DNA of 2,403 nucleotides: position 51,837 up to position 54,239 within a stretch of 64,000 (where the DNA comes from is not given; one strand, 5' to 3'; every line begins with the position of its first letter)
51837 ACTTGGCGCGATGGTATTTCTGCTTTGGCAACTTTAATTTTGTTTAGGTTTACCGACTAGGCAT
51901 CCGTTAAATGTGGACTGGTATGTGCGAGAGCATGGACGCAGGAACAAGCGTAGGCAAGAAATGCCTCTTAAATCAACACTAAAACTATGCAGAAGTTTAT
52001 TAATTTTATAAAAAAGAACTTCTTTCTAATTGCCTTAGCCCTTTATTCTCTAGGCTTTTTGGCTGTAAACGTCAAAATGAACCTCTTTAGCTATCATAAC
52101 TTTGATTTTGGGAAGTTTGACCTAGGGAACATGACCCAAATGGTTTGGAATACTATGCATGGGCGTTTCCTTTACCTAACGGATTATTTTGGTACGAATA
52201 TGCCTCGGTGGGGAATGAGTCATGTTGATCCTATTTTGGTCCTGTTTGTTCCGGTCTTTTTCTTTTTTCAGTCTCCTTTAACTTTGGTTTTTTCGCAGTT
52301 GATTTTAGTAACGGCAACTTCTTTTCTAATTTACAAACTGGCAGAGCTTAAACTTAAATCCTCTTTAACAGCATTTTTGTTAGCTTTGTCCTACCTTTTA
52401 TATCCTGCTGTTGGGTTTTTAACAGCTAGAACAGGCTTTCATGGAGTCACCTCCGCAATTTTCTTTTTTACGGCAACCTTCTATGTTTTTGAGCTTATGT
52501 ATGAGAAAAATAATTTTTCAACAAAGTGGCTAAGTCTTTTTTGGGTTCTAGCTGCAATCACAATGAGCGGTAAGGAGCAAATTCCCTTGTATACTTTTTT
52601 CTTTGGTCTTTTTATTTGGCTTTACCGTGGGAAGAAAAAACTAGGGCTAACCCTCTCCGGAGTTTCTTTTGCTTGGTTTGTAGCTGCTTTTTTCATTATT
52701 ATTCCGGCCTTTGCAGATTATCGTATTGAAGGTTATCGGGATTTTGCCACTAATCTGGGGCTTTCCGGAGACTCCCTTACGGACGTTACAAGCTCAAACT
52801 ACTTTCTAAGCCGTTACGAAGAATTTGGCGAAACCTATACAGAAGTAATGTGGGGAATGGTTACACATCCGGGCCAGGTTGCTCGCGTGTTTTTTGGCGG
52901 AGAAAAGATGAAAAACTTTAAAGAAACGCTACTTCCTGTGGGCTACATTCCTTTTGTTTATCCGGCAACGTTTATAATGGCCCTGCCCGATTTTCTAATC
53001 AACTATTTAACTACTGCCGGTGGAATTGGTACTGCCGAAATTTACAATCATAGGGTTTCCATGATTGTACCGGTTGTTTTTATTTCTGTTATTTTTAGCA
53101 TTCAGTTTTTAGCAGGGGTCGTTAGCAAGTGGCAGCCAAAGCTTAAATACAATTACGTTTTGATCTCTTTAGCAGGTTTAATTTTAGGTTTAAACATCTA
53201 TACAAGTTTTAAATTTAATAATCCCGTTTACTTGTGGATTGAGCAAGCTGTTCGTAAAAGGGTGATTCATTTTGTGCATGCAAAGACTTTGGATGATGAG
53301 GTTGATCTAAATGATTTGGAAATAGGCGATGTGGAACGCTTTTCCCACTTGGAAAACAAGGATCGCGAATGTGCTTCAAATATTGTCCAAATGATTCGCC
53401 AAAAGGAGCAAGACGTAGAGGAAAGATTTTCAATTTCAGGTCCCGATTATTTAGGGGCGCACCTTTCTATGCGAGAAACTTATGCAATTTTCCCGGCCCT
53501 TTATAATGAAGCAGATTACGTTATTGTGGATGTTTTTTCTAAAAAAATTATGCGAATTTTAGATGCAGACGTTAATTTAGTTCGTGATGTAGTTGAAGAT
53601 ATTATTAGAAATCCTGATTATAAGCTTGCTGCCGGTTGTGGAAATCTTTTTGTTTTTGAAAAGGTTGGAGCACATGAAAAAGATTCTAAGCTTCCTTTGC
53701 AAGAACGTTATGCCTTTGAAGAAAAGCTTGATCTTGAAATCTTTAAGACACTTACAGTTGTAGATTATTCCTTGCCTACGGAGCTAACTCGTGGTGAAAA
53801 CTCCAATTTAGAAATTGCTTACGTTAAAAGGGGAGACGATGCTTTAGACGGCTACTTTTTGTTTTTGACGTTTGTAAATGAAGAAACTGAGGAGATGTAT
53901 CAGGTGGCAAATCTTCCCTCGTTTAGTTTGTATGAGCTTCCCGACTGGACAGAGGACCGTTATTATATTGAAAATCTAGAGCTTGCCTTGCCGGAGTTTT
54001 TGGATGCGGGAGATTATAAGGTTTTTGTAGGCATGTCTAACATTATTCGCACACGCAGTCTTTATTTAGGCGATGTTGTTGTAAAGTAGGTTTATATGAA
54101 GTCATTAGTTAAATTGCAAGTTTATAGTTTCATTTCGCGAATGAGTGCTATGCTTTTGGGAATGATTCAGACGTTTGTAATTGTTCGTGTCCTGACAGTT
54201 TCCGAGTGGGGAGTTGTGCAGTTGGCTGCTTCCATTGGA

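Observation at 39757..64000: Envelope glycosylation island of about 24 kb combining lipid-linked sugar synthesis, flipping and multiple GT-C transferases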

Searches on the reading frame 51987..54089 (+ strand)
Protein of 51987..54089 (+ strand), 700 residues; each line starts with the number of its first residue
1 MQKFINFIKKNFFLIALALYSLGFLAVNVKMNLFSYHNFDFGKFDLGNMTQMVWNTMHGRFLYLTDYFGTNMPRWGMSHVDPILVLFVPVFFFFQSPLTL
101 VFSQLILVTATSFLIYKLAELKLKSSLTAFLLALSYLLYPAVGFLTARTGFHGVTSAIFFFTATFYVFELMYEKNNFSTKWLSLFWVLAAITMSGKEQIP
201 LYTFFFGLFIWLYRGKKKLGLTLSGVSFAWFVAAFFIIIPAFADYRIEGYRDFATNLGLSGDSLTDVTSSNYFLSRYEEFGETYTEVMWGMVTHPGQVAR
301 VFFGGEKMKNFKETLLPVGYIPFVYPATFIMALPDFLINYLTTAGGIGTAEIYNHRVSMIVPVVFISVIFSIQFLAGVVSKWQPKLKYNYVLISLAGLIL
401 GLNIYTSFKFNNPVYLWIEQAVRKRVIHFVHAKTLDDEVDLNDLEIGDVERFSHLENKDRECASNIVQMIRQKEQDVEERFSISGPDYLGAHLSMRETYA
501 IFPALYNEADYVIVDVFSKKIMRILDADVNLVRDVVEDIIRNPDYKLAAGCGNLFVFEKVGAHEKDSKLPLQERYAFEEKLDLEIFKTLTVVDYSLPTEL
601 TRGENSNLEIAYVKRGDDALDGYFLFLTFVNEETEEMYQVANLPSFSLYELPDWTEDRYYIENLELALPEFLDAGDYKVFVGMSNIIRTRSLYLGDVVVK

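Call 5: search_protein_families(library=pfam, proteins=[window:51987-54089:+], max_evalue=0.01)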
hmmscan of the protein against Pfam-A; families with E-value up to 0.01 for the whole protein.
window:51987-54089:+ (700 aa): 1 family
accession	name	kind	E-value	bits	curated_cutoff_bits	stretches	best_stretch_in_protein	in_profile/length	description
PF09852.15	DUF2079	-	1.3e-26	94.2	28.2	1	39-413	5-347/459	Predicted membrane protein (DUF2079)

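Call 11: search_protein_families(library=ncbifam, proteins=[window:51987-54089:+], max_evalue=0.001)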
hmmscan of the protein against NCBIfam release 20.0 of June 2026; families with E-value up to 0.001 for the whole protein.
window:51987-54089:+ (700 aa): 0 families

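Call 31: find_homologous_proteins(query=window:51987-54089:+)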
Query window:51987-54089:+ (700 aa): 429 proteins with E <= 0.001 among 8000 candidates; the best 120 are listed.
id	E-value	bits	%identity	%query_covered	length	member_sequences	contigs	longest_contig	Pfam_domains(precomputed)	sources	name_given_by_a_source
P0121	0.0e+0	1579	100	100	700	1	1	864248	PF09852.16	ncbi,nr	ncbi:DUF2079 domain-containing protein [candidate division WWE3 bacterium]|nr:DUF2079 domain-contain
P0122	0.0e+0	1221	75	100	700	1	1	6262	PF09852.16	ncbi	-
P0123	0.0e+0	1215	76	100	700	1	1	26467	PF09852.16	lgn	-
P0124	0.0e+0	1202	75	99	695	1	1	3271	PF09852.16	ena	-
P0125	0.0e+0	1189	75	100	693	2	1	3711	PF09852.16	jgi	-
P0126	0.0e+0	1177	74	100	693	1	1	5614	PF09852.16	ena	-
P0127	0.0e+0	1177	74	100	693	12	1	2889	PF09852.16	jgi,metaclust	metaclust:\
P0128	0.0e+0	1176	74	100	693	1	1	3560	PF09852.16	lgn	-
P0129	0.0e+0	1166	73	100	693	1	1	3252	PF09852.16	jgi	-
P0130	0.0e+0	1158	72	100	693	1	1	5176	PF09852.16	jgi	-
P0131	0.0e+0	1153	73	100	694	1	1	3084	PF09852.16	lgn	-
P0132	2.0e-286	970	62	99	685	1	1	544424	PF09852.16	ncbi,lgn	-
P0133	1.3e-284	964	61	99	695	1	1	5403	PF09852.16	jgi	jgi:uncharacterized membrane protein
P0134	3.3e-277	940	60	100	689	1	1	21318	PF09852.16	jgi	jgi:uncharacterized membrane protein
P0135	7.2e-277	939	59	99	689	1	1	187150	PF09852.16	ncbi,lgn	-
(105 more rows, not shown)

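Call 32: find_encoding_contigs(protein=P0121, flank=10000, max_places=2)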
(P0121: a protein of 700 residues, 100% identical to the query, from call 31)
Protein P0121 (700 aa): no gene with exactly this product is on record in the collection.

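Call 43: find_related_loci(query=A2, collection=genome_contigs, flank=10000)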
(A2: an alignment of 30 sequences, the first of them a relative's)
Query A2 (700 aa) in genome_contigs; peptide patterns used: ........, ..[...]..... (x = any residue, [..] = any of these).
133 stretches matched a pattern; 116 encode a relative of the query (tblastn E <= 1e-3); the best 80 are kept; 80 distinct loci.
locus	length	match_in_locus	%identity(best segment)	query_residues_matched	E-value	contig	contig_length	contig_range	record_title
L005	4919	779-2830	59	5-699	0e+0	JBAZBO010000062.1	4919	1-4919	MAG: Patescibacteria group bacterium isolate SO_2017_GW1_114 NODE_66091_length_4919_cov_0.847663_OW334_2017, whole genom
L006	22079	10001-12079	58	3-700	0e+0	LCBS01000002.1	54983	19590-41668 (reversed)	MAG: candidate division WWE3 bacterium GW2011_GWB1_41_6 UU72_C0002, whole genome shotgun sequence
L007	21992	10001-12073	57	2-699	0e+0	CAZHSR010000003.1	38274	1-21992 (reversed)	MAG TPA_asm: uncultured Candidatus Saccharibacteria bacterium isolate SRP192927_co7_633 genome assembly, contig: NODE_15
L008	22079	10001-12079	57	3-700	0e+0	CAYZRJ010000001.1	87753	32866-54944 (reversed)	MAG TPA_asm: uncultured Candidatus Saccharibacteria bacterium isolate SRP062349_co1_296 genome assembly, contig: NODE_23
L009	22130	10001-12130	55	8-700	0e+0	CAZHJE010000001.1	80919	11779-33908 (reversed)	MAG TPA_asm: uncultured Candidatus Saccharibacteria bacterium isolate SRP329715_co1_402 genome assembly, contig: NODE_33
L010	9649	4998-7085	58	5-699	0e+0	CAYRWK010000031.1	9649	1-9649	MAG TPA_asm: uncultured Candidatus Saccharibacteria bacterium isolate SRP011637_co1_82 genome assembly, contig: NODE_266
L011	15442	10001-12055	56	8-699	0e+0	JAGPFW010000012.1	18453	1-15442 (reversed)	Patescibacteria group bacterium isolate Gw_SlDig_bin_207 Gw_SlDig_5141_length_18453_cov_3.951271, whole genome shotgun s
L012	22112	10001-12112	57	4-696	0e+0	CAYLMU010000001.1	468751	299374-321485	MAG TPA_asm: uncultured Candidatus Saccharibacteria bacterium isolate SRP193661_co1_136 genome assembly, contig: NODE_4_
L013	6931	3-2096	56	23-697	0e+0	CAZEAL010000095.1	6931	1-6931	MAG TPA_asm: uncultured Candidatus Saccharibacteria bacterium isolate binchicken_co169_150 genome assembly, contig: k99_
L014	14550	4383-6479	54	10-700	0e+0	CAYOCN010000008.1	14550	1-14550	MAG TPA_asm: uncultured Candidatus Saccharibacteria bacterium isolate SRP272421_co3_296 genome assembly, contig: NODE_11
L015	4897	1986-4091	55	1-700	0e+0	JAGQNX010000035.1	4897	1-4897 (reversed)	MAG: candidate division WWE3 bacterium isolate HKST-UBA79 2014-04-01_1_(paired)_contig_109619, whole genome shotgun sequ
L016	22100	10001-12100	55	23-699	0e+0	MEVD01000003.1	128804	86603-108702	MAG: candidate division WWE3 bacterium RIFCSPHIGHO2_02_FULL_38_14 rifcsphigho2_02_scaffold_127, whole genome shotgun seq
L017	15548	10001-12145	54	1-699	0e+0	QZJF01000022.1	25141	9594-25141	MAG: candidate division WWE3 bacterium isolate SURF_46 Ga0104751_1002945, whole genome shotgun sequence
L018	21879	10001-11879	75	2-699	0e+0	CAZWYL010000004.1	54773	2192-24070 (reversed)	MAG TPA_asm: uncultured Candidatus Saccharibacteria bacterium isolate SRP319275_co2_268 genome assembly, contig: NODE_23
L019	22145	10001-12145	52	1-700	0e+0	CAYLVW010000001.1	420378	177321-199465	MAG TPA_asm: uncultured Candidatus Saccharibacteria bacterium isolate SRP286056_co1_134 genome assembly, contig: NODE_4_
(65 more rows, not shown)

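Call 46: predict_structure(alignment_id=A2)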
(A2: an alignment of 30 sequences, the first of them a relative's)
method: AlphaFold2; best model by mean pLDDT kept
length: 700 residues; sequences in the alignment: 30
mean_pLDDT: 85.8   pTM: 0.81
mean pLDDT of the five models: 85.8, 80.1, 79.8, 79.3, 78.9
residues with pLDDT >= 90: 300; 70-90: 337; 50-70: 45; < 50: 18
segments of 3 or more residues with pLDDT < 50: 345-355, 427-432
pLDDT, mean of each block of 10 residues (from residue 1): 84 95 93 84 81 93 89 85 93 93 93 97 96 95 79 88 97 95 97 90 95 95 97 89 87 80 60 72 80 85 76 88 91 81 47 55 94 94 90 96 92 84 53 58 86 77 86 86 89 88 88 82 68 84 88 89 80 88 91 92 88 90 90 86 84 88 87 90 87 93
secondary structure, 60 per line:
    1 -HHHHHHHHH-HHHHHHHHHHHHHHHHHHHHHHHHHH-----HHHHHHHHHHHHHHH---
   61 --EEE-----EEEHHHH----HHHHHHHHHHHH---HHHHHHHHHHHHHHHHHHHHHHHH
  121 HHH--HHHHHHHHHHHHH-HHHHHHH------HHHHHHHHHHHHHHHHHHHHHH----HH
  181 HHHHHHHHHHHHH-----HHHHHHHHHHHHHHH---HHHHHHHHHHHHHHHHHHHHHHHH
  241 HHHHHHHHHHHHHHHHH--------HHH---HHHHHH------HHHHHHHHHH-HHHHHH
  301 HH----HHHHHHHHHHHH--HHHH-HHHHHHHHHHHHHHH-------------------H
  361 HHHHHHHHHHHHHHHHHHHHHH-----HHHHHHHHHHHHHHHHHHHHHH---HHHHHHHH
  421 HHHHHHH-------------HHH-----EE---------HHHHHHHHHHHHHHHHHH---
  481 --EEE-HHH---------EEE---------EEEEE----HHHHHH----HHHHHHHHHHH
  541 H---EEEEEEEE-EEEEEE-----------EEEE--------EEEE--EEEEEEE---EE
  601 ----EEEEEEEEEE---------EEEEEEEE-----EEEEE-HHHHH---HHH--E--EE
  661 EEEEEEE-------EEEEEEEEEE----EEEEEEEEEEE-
elements in order (helices of 4 or more, strands of 3 or more residues): H2-10 H12-37 H43-57 E63-65 E71-73 H74-77 H82-93 H97-123 H126-138 H140-146 H153-174 H179-193 H199-213 H217-257 H272-277 H284-293 H295-302 H307-318 H321-324 H326-340 H360-382 H388-409 H413-427 H460-477 E483-485 E499-501 E511-515 H520-525 H530-541 E545-552 E554-559 E571-574 E583-586 E589-595 E605-614 E624-631 E637-641 H643-647 E659-667 E675-684 E689-699

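Call 49: fold_search(model_id=the predicted structure, library=pdb)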
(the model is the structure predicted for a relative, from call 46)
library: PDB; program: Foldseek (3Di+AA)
matches with E <= 10: 1509; with E <= 0.001: 22
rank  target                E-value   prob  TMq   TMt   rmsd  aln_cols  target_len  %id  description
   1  7e9s_A                2.3e-06  1.00  0.38  0.32  18.4       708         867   12  Archaeal oligosaccharyltransferase AglB from Archaeoglobus fulgidus in complex with an inhibitory peptide and a dolich (released 2021-09-08)
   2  3wak                  3.4e-06  1.00  0.41  0.34  17.1       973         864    9  Crystal structure of the Archaeoglobus fulgidus oligosaccharyltransferase (O29867_ARCFU) in the apo form (released 2013-10-30)
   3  8b6l_I                9.5e-06  1.00  0.39  0.39  15.9       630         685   11  Subtomogram average of the human Sec61-TRAP-OSTA-translocon (released 2022-12-07)
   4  5gmy_A                1.3e-05  1.00  0.42  0.36  17.2       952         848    9  Crystal structure of the Archaeoglobus fulgidus oligosaccharyltransferase (O29867_ARCFU) tethered with an acceptor pep (released 2017-02-01)
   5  8pn9_A                1.8e-05  1.00  0.38  0.41  15.7       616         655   11  Structure of human oligosaccharyltransferase OST-A complex bound to NGI-1 (released 2024-05-08)
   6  8agb_A                1.8e-05  1.00  0.36  0.38  12.6       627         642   10  Structure of yeast oligosaccharylransferase complex with lipid-linked oligosaccharide bound (released 2022-12-07)
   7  8agc_A                3.5e-05  1.00  0.39  0.39  16.1       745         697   10  Structure of yeast oligosaccharylransferase complex with lipid-linked oligosaccharide and non-acceptor peptide bound (released 2022-12-07)
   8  3waj                  4.3e-05  1.00  0.37  0.34  19.0       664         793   12  Crystal structure of the Archaeoglobus fulgidus oligosaccharyltransferase (O29867_ARCFU) complex with Zn and sulfate (released 2013-10-30)
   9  6c26_A                4.3e-05  1.00  0.36  0.38  13.2       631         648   12  The Cryo-EM structure of a eukaryotic oligosaccharyl transferase complex (released 2018-01-31)
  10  5ogl_A                4.7e-05  1.00  0.36  0.36  18.6       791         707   12  Structure of bacterial oligosaccharyltransferase PglB in complex with an acceptor peptide and an lipid-linked oligosac (released 2017-10-25)
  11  7zlg_A                6.3e-05  1.00  0.39  0.41  14.0       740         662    9  Cryo-EM structure of C-mannosyltransferase CeDPY19, in complex with acceptor peptide and bound to CMT2-Fab and anti-Fa (released 2023-01-11)
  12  6s7o_A                6.9e-05  1.00  0.40  0.42  14.1       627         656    9  Cryo-EM structure of human oligosaccharyltransferase complex OST-A (released 2019-12-18)
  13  6ezn_F                6.9e-05  1.00  0.37  0.40  13.2       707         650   10  Cryo-EM structure of the yeast oligosaccharyltransferase (OST) complex (released 2018-01-17)
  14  6s7t_A                7.5e-05  1.00  0.38  0.38  15.8       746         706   11  Cryo-EM structure of human oligosaccharyltransferase complex OST-B (released 2019-12-18)
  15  7zlh_A                7.8e-05  1.00  0.34  0.36  16.2       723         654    9  Cryo-EM structure of C-mannosyltransferase CeDPY19, in apo state, bound to CMT2-Fab and anti-Fab nanobody (released 2023-01-11)
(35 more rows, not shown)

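Call 59: search_solved_structures(query=A2, max_evalue=1, show_alignments=1)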
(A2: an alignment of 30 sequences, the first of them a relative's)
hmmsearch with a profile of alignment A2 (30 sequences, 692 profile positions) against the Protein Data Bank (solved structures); distinct sequences matched with E-value up to 1: 1.
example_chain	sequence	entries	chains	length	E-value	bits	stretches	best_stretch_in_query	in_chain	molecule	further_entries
2x5h_A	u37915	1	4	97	0.81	11.4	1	214-285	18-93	ORF 131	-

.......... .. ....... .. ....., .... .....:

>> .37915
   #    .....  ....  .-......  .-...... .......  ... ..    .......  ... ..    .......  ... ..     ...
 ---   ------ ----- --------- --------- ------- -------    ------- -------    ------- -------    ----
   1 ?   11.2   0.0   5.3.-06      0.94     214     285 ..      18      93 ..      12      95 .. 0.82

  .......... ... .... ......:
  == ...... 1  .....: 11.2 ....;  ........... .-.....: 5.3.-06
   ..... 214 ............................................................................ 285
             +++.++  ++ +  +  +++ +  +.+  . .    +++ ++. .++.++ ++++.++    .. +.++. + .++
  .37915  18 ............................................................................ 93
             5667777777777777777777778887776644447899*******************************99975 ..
